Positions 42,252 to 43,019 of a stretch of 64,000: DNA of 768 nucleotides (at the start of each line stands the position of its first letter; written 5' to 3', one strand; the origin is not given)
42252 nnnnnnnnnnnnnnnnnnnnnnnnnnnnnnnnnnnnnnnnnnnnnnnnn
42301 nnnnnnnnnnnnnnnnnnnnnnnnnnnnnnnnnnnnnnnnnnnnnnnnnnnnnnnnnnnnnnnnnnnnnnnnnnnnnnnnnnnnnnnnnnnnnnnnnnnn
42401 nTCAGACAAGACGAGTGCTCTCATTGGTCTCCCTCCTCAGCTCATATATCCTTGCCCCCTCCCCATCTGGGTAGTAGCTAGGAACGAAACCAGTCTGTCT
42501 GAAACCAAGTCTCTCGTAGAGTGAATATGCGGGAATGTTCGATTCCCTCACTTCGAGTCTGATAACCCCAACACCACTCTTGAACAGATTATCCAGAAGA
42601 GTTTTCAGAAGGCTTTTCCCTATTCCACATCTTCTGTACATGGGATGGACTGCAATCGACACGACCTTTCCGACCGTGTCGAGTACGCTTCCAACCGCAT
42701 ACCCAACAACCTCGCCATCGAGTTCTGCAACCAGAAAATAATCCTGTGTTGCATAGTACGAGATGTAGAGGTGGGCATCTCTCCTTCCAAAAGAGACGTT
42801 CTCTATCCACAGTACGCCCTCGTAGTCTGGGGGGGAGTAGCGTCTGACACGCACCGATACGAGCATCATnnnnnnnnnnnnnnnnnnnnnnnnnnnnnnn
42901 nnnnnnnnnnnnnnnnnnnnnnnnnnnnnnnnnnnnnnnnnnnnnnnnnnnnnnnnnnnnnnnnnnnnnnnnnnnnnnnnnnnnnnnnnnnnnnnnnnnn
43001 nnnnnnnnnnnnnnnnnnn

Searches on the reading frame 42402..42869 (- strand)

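Call 39: search_protein_families(library=pfam, proteins=[window:42402-42869:-], max_evalue=0.00001)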
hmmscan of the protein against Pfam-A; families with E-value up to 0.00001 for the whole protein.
window:42402-42869:- (155 aa): 5 families
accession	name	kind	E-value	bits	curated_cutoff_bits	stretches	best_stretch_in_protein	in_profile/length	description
PF00583.31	Acetyltransf_1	-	3.4e-22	79.3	20.7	1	38-123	25-116/116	Acetyltransferase (GNAT) family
PF13508.13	Acetyltransf_7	-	2.8e-16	60.1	27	1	43-124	3-83/84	Acetyltransferase (GNAT) domain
PF13673.13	Acetyltransf_10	-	1.2e-13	51.6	23.6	1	42-127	30-111/128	Acetyltransferase (GNAT) domain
PF08445.16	FR47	-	4e-08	33.6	22.1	1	64-125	19-79/86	FR47-like protein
PF13527.13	Acetyltransf_9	-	1.1e-07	32.4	25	1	8-124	2-125/127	Acetyltransferase (GNAT) domain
